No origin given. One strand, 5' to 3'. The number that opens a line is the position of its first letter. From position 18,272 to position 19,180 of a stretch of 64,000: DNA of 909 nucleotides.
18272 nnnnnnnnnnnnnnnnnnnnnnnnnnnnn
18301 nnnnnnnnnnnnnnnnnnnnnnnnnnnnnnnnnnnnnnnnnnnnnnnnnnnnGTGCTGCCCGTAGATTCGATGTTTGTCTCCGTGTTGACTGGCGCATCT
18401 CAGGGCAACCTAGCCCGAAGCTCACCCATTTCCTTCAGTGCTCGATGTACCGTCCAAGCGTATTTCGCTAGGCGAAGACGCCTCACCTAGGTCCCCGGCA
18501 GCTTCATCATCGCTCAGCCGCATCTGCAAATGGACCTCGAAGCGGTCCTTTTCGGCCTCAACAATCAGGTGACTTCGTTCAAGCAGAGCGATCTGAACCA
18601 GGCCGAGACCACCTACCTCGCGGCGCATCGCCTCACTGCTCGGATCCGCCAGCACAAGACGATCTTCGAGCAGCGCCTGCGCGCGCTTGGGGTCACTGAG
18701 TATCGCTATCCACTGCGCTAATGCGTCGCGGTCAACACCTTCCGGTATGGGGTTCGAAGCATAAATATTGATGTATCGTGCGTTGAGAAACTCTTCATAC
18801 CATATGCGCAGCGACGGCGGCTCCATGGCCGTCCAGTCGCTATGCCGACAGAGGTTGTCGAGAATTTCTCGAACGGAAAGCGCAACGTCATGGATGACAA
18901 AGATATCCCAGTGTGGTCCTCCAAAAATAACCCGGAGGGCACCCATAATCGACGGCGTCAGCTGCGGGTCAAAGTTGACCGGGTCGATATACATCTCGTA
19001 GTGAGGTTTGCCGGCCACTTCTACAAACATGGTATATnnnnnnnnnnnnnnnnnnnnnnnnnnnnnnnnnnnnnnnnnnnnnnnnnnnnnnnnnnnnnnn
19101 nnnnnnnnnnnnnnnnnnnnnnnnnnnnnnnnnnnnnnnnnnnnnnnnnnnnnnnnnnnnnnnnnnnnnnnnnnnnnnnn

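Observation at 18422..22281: HK-REC-PP2C hybrid sensor followed by divergent STAS/SiaC-like and RsbW/SiaB-like genes: a partner-switching module with no sigma factor or DGC output nearby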

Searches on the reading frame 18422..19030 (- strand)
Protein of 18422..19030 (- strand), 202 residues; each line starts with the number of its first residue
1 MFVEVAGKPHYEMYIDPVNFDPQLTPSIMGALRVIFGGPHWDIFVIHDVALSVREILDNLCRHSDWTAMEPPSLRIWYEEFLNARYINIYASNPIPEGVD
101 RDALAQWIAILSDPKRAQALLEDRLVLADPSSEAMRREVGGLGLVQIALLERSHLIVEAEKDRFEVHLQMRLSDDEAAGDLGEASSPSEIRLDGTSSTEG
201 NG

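Call 7: search_protein_families(library=pfam, proteins=[window:18422-19030:-], max_evalue=1)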
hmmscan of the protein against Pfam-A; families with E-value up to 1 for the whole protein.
window:18422-19030:- (202 aa): 0 families

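Call 8: search_protein_families(library=ncbifam, proteins=[window:18422-19030:-], max_evalue=1)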
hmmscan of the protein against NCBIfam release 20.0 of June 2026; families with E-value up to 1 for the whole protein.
window:18422-19030:- (202 aa): 0 families

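Call 9: find_homologous_proteins(query=window:18425-19030:-, max_evalue=0.01)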
Query seq(202 aa) (202 aa): 2 proteins with E <= 0.01 among 631 candidates.
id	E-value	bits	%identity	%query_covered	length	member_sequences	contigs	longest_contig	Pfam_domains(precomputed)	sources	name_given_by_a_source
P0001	1.9e-130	451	100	100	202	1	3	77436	-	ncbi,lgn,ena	-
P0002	7.5e-105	367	86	95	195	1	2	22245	-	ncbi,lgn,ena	-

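Call 11: find_encoding_contigs(protein=P0002, flank=10000, max_places=4)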
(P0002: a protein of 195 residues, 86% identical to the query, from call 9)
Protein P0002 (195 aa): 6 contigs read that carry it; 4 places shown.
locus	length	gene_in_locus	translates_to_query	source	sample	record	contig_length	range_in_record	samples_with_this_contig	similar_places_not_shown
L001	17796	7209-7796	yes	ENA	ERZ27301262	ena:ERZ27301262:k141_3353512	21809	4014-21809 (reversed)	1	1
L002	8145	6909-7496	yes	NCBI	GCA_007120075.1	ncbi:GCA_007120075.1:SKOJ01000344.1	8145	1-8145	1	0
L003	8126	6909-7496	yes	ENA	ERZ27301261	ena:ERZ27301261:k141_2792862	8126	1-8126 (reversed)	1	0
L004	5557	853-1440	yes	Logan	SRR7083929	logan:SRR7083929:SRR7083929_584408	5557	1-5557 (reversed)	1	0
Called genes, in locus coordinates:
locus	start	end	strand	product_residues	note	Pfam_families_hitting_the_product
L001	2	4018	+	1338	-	?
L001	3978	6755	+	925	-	PF00512:HisKA, PF02518:HATPase_c, PF00072:Response_reg, PF07228:SpoIIE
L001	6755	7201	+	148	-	-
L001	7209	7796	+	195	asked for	-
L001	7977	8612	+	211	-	PF13875:DUF4202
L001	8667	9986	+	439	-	PF00206:Lyase_1, PF10397:ADSL_C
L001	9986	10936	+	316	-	PF01259:SAICAR_synt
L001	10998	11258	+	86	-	PF02700:PurS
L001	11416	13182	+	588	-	PF00587:tRNA-synt_2b, PF04073:tRNA_edit, PF03129:HGTP_anticodon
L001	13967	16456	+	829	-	PF01464:SLT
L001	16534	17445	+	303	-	PF00226:DnaJ, PF01556:DnaJ_C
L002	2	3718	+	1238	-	?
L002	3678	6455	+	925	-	PF00512:HisKA, PF02518:HATPase_c, PF00072:Response_reg, PF07228:SpoIIE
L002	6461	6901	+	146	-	-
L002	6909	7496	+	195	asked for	-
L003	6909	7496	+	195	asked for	-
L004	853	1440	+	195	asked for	-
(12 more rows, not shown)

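Call 12: list_cluster_members(proteins=[P0001, P0002, P0003, P0004])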
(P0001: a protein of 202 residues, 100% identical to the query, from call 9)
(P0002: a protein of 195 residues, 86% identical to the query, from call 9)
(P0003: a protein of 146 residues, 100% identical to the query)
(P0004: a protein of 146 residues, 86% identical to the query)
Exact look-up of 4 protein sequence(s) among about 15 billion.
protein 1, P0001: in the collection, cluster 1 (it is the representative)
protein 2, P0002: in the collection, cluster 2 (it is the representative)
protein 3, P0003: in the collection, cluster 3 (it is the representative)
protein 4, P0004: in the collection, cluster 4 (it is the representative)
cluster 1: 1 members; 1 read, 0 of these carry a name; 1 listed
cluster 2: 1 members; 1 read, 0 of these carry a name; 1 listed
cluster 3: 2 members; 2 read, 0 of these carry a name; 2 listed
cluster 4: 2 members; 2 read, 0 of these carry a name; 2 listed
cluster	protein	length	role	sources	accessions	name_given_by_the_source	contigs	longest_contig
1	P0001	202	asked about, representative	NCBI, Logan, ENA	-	-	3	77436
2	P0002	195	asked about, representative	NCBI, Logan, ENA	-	-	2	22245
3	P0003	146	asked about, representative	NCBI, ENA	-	-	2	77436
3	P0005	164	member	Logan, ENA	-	-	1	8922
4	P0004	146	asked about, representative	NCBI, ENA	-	-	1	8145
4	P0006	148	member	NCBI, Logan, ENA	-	-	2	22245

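Call 16: search_protein_families(library=pfam, proteins=[window:18422-19030:-], max_evalue=10)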
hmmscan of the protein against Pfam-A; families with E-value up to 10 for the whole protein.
window:18422-19030:- (202 aa): 0 families

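Call 17: search_solved_structures(query=A1, max_evalue=10)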
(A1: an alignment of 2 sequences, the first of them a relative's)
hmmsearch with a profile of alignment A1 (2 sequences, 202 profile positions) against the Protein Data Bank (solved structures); distinct sequences matched with E-value up to 10: 1.
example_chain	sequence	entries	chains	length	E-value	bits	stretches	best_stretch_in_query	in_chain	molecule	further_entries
8ql1_A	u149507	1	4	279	1.2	11.8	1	41-112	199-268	NDE1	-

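Call 23: search_protein_representatives(alignment_id=A1)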
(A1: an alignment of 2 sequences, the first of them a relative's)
Query: 2 sequences, 202 profile positions. Proteins with E-value up to 0.001 (for the whole library): 12; up to 1e-10: 6; up to 1e-30: 2. The best 12 are listed.
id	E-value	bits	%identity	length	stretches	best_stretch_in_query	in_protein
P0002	8.6e-128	440.1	-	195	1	1-192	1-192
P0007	2.5e-40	154.5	-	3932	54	105-137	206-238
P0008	1.5e-18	83.4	-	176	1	11-172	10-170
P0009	3.1e-16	75.9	-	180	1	9-172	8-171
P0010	3.3e-15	72.5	-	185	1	10-166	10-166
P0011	1.4e-14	70.4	-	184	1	10-172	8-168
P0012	2.8e-10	56.4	-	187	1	11-170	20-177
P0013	4.6e-10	55.7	-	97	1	9-94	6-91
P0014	8.0e-10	54.9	-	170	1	10-167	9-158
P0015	7.7e-09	51.7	-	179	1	8-171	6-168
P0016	2.7e-06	43.4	-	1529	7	40-76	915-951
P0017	1.8e-05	40.7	-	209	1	6-163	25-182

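Call 25: search_protein_families(library=pfam, proteins=[P0008, P0009, P0010, P0011, P0012, P0013, P0014, P0015, P0017], max_evalue=1)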
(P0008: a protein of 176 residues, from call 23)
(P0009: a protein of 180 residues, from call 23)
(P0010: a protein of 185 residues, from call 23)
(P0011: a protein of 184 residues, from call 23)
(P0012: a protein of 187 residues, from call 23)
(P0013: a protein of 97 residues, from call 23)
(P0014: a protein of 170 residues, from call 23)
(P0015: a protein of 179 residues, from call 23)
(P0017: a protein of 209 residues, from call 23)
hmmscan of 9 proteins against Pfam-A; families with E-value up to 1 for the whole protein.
P0008 (176 aa): 2 families
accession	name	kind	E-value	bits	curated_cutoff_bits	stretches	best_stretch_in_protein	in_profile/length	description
PF13581.12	HATPase_c_2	-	4e-05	24.1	27.4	1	19-143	3-103/127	Histidine kinase-like ATPase domain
PF19788.4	DUF6272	-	0.0028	17.8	26.6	1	43-148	10-115/134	Family of unknown function (DUF6272)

P0009 (180 aa): 3 families
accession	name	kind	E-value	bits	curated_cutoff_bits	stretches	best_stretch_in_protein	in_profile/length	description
PF19788.4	DUF6272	-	0.00091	19.3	26.6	1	42-147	9-113/134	Family of unknown function (DUF6272)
PF25620.1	PhiKZ_MCP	-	0.041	12.4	27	1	45-94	482-531/635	Bacteriophage PhiKZ major capsid protein gp120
PF22725.1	GFO_IDH_MocA_C3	-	0.18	12.2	27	1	7-79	44-116/124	GFO/IDH/MocA C-terminal domain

P0010 (185 aa): 1 family
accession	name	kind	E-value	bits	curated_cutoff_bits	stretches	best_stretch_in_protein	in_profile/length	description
PF13581.12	HATPase_c_2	-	0.21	12.1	27.4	1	22-65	5-48/127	Histidine kinase-like ATPase domain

P0011 (184 aa): 3 families
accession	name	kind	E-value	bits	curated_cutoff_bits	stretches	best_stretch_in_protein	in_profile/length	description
PF19788.4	DUF6272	-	3.6e-05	23.9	26.6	1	41-156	9-125/134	Family of unknown function (DUF6272)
PF13581.12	HATPase_c_2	-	0.047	14.1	27.4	1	43-91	28-75/127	Histidine kinase-like ATPase domain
PF19506.4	DUF6040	-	0.12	12.2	23.4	1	18-64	70-116/233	Family of unknown function (DUF6040)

P0012 (187 aa): 0 families

P0013 (97 aa): 1 family
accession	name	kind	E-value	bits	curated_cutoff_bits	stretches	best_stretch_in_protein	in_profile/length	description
PF13581.12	HATPase_c_2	-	0.0083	16.6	27.4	1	41-69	27-55/127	Histidine kinase-like ATPase domain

P0014 (170 aa): 1 family
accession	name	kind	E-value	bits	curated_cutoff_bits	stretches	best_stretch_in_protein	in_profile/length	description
PF19788.4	DUF6272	-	9.5e-06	25.8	26.6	1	46-146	13-120/134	Family of unknown function (DUF6272)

P0015 (179 aa): 1 family
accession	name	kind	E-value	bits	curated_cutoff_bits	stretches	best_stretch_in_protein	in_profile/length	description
PF19788.4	DUF6272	-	7.1e-07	29.4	26.6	1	43-156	11-124/134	Family of unknown function (DUF6272)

P0017 (209 aa): 0 families

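Call 27: search_solved_structures(query=A3, max_evalue=10, show_alignments=3)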
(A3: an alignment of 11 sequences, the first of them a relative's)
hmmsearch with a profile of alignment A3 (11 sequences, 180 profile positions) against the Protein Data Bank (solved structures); distinct sequences matched with E-value up to 10: 3.
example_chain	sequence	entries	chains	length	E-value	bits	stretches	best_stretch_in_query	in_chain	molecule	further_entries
6kko_A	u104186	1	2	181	3.2e-06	29.9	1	21-158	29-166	Putative serine phosphatase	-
6m36_A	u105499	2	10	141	1.3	11.5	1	31-139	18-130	Serine-protein kinase RsbW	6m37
9occ_M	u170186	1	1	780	2.1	10.9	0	43-120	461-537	Tail tape measure protein gp18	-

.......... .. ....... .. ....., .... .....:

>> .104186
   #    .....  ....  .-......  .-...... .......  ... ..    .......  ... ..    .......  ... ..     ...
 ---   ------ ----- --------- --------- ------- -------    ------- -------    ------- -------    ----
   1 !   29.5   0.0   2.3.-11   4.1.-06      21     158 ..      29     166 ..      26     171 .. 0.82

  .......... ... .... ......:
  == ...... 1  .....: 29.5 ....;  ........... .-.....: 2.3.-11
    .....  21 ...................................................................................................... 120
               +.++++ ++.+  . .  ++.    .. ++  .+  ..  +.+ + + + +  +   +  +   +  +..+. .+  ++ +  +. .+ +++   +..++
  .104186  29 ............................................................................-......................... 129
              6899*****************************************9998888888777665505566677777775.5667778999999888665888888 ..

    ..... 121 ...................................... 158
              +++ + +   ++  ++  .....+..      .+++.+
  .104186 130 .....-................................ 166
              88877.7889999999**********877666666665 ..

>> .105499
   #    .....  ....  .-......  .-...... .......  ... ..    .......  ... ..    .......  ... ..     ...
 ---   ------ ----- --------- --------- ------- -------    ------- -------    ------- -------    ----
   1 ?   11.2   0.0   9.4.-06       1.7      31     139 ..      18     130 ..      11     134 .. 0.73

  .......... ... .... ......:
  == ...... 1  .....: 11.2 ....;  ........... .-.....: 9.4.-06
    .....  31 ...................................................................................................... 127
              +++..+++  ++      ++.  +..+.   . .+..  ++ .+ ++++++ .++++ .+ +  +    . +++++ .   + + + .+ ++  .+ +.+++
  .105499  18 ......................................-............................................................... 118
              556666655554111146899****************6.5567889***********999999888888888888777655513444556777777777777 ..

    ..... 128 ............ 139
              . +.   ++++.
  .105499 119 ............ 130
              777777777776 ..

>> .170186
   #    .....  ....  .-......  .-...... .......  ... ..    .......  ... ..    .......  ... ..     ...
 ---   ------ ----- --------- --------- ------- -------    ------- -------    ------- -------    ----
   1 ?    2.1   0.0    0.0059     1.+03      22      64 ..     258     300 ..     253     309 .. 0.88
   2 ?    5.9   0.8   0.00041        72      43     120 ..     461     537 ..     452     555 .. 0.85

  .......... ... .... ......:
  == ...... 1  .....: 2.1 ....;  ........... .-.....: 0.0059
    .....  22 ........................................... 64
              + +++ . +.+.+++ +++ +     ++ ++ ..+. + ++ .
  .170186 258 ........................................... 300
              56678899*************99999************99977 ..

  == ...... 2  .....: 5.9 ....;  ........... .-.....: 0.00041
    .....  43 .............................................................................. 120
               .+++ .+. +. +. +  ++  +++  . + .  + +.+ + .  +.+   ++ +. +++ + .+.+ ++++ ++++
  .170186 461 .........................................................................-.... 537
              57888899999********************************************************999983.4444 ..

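Call 29: find_related_loci(query=A3, collection=genome_contigs, flank=8000)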
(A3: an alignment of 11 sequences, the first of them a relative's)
Query A3 (202 aa) in genome_contigs; peptide patterns used: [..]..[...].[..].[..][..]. (x = any residue, [..] = any of these).
15 stretches matched a pattern; 10 encode a relative of the query (tblastn E <= 1e-3); 10 distinct loci.
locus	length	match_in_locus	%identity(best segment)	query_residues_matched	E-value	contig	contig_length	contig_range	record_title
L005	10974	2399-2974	86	1-192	6e-110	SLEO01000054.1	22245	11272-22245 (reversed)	MAG: Myxococcales bacterium isolate CSSed162cmB_584 CSSed16-2cmB-4726, whole genome shotgun sequence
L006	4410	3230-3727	27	11-178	3e-17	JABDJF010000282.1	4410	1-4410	MAG: Myxococcales bacterium isolate SS_bin_16 k127_1461650, whole genome shotgun sequence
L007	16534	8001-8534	29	11-199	6e-17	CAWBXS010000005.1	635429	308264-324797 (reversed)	MAG: uncultured delta proteobacterium isolate MFD09779.bin.1.65 genome assembly, contig: contig_4109, whole genome shotg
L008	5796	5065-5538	31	11-170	1e-16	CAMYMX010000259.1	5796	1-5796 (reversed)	MAG: uncultured Polyangiaceae bacterium isolate FCS_M_Myxococcota_13.1 genome assembly, contig: NODE_19545_length_5796_c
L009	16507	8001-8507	30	11-181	1e-16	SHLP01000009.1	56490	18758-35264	MAG: Deltaproteobacteria bacterium isolate MetaBAT.bin.10 NODE_31_length_56490_cov_15.522761, whole genome shotgun seque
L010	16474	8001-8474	28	11-170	4e-16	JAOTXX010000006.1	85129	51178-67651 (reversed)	MAG: Myxococcales bacterium isolate 21_Jan_SF_Bin28 21_Jan_SF_Bin28_scaffold_115_c1, whole genome shotgun sequence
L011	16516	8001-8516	28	8-181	6e-16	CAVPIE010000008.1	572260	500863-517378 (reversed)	MAG: uncultured delta proteobacterium isolate MFD09964.bin.1.42 genome assembly, contig: contig_33353, whole genome shot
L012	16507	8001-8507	28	11-181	9e-16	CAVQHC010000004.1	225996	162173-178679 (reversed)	MAG: uncultured delta proteobacterium isolate MFD09964.bin.1.233 genome assembly, contig: contig_12590, whole genome sho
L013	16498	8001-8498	28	11-178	6e-11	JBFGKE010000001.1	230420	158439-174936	MAG: Polyangiales bacterium isolate Mix_sand03.2021.01.D.40 k141_939330_length_230420_cov_14.8475, whole genome shotgun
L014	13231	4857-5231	25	55-181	1e-4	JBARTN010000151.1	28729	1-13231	MAG: Polyangiales bacterium isolate MFD12925_ilm_asm_bin34 k127_361004, whole genome shotgun sequence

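Call 39: predict_structure(alignment_id=A3)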
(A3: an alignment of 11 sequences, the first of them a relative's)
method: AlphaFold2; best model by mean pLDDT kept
length: 202 residues; sequences in the alignment: 11
mean_pLDDT: 79.2   pTM: 0.71
mean pLDDT of the five models: 79.2, 77.8, 77.5, 77.0, 75.6
residues with pLDDT >= 90: 70; 70-90: 79; 50-70: 26; < 50: 27
segments of 3 or more residues with pLDDT < 50: 1-5, 176-192, 199-201
pLDDT, mean of each block of 10 residues (from residue 1): 53 89 91 80 87 92 89 92 89 91 89 90 75 58 88 92 93 60 44 49 50
secondary structure, 60 per line:
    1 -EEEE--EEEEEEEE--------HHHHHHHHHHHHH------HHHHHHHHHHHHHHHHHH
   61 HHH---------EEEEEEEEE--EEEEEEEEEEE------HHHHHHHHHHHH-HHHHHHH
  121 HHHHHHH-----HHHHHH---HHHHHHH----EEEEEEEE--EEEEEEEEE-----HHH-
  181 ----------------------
elements in order: E2-5 E8-15 H24-36 H43-63 E73-81 E84-94 H101-112 H114-127 H133-138 H142-148 E153-160 E163-171

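Call 43: fold_search(model_id=the predicted structure, library=pdb)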
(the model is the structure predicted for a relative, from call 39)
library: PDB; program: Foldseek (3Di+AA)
matches with E <= 10: 260; with E <= 0.001: 15
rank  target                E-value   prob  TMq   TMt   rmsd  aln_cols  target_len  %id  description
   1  8ih8_D                4.0e-05  1.00  0.42  0.60   6.0       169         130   12  anti-sigmaF factor and Anti-sigmaF factor antagonist complex(usfx-RsfB) (released 2024-02-28)
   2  6kko_A                1.3e-04  1.00  0.50  0.58   4.7       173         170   17  The crystal structure of SiaB-SiaC complex from Pseudomonas aeruginosa (released 2020-06-10)
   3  8ih8_C                1.8e-04  1.00  0.41  0.59   5.7       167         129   12  anti-sigmaF factor and Anti-sigmaF factor antagonist complex(usfx-RsfB) (released 2024-02-28)
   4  8oyq_B                1.9e-04  1.00  0.38  0.44  10.7       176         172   12  Structure of the Histidine Kinase CheA ATP-Binding domain in complex with compound ODDHK13 (released 2024-05-15)
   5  1til_E                2.1e-04  1.00  0.46  0.63   5.2       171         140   11  Crystal Structures of the ADP and ATP bound forms of the Bacillus Anti-sigma factor SpoIIAB in complex with the Anti-a (released 2004-06-15)
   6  8jzt_B                2.7e-04  1.00  0.41  0.58   6.2       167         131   12  The sigF and anti-sigma factor complex (released 2024-10-16)
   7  1tid_A                4.1e-04  1.00  0.44  0.60   5.4       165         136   11  Crystal Structures of the ADP and ATP bound forms of the Bacillus Anti-sigma factor SpoIIAB in complex with the Anti-a (released 2004-06-15)
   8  9qih_B                4.7e-04  1.00  0.44  0.32   5.7       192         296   16  Structure of response regulator LvrC from Leptospira (released 2026-03-25)
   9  6e52_A                5.3e-04  1.00  0.35  0.30   5.6       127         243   16  Chimeric structure of Saccharomyces cerevisiae GCN4 leucine zipper fused to Staphylococcus aureus AgrC cytoplasmic his (released 2019-02-27)
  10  1tid_C                5.3e-04  1.00  0.42  0.58   5.6       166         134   13  Crystal Structures of the ADP and ATP bound forms of the Bacillus Anti-sigma factor SpoIIAB in complex with the Anti-a (released 2004-06-15)
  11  8jzt_D                6.7e-04  1.00  0.41  0.58   6.0       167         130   12  The sigF and anti-sigma factor complex (released 2024-10-16)
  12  1l0o_A                6.7e-04  1.00  0.45  0.60   5.3       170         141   12  Crystal Structure of the Bacillus stearothermophilus Anti-Sigma Factor SpoIIAB with the Sporulation Sigma Factor Sigma (released 2002-04-03)
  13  1th8_A                7.6e-04  1.00  0.43  0.60   4.6       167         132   12  Crystal Structures of the ADP and ATP bound forms of the Bacillus Anti-sigma factor SpoIIAB in complex with the Anti-a (released 2004-06-15)
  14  9qih_A                9.6e-04  1.00  0.44  0.32   5.8       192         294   16  Structure of response regulator LvrC from Leptospira (released 2026-03-25)
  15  8p3n_A                9.6e-04  1.00  0.39  0.45  10.7       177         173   10  Structure of the Histidine Kinase CheA ATP-Binding domain in complex with compound ODDHK8 (released 2024-06-12)
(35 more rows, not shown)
